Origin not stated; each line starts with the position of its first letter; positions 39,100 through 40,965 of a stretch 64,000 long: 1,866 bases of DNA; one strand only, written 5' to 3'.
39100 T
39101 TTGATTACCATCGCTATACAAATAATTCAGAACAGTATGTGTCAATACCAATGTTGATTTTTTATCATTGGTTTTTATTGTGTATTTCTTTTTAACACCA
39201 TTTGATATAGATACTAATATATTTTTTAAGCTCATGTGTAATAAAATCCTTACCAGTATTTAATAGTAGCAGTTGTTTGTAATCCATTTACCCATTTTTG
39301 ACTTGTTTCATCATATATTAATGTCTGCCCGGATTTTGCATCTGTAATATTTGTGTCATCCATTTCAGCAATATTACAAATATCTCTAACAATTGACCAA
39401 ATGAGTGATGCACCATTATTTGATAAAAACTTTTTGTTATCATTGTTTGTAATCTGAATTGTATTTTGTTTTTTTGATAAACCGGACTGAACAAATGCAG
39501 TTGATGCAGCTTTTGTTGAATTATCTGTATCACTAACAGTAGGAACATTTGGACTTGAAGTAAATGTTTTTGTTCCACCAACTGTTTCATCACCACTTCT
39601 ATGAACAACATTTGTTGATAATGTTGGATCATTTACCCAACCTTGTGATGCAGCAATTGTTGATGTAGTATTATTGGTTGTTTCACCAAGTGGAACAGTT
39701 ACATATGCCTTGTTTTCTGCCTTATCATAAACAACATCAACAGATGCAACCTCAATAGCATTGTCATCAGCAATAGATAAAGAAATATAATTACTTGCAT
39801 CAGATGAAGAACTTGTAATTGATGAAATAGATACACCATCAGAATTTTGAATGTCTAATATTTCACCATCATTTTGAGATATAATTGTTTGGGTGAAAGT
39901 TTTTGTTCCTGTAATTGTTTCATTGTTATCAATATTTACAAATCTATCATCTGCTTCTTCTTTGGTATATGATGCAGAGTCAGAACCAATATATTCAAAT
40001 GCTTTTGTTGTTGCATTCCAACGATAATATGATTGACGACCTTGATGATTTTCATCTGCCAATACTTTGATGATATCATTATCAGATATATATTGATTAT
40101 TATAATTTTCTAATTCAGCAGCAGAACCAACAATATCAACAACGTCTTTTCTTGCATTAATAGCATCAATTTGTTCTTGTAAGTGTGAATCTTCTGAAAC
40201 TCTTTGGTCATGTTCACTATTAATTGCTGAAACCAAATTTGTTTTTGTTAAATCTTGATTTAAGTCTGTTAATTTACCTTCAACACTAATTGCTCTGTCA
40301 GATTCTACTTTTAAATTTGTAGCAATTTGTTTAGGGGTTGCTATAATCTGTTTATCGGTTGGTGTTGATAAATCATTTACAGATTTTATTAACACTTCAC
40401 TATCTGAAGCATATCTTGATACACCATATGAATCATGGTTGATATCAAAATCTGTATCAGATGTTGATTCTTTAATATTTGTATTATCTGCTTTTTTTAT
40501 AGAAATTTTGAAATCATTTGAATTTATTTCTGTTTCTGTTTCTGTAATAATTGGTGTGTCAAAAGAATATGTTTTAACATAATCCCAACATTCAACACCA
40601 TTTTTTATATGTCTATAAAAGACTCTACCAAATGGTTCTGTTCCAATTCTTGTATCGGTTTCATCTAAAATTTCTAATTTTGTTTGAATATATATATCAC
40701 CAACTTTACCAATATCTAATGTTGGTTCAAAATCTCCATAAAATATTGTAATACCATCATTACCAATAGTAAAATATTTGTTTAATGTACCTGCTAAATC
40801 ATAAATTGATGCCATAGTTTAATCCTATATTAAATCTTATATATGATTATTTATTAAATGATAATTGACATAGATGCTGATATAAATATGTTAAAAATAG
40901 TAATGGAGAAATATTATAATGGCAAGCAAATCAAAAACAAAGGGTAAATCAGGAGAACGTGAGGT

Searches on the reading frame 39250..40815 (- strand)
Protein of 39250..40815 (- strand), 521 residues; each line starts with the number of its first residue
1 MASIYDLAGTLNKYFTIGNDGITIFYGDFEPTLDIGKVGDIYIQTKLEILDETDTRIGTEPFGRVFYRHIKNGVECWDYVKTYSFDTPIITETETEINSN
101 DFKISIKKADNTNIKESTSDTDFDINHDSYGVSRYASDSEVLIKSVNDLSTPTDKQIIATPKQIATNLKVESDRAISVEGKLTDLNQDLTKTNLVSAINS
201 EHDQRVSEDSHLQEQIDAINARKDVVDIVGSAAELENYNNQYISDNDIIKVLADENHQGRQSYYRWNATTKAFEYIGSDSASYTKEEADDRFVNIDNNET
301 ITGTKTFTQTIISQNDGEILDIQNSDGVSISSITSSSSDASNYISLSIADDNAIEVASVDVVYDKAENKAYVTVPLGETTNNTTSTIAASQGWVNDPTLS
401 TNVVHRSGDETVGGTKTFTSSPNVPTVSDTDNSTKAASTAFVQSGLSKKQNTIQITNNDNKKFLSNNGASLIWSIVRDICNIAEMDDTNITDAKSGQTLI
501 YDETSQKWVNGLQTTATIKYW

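Call 25: search_protein_families(library=phrogs, proteins=[window:39250-40815:-], max_evalue=0.00001)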
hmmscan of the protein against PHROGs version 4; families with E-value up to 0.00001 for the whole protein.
window:39250-40815:- (521 aa): 0 families

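Call 56: search_protein_families(library=pfam, proteins=[window:39250-40815:-], max_evalue=0.001)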
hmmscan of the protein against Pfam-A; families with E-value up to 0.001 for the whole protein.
window:39250-40815:- (521 aa): 1 family
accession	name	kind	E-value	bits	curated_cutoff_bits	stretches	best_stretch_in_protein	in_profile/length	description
PF18338.7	BppL_N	-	1.6e-07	31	25.8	1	403-420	5-22/25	Lower baseplate protein N-terminal domain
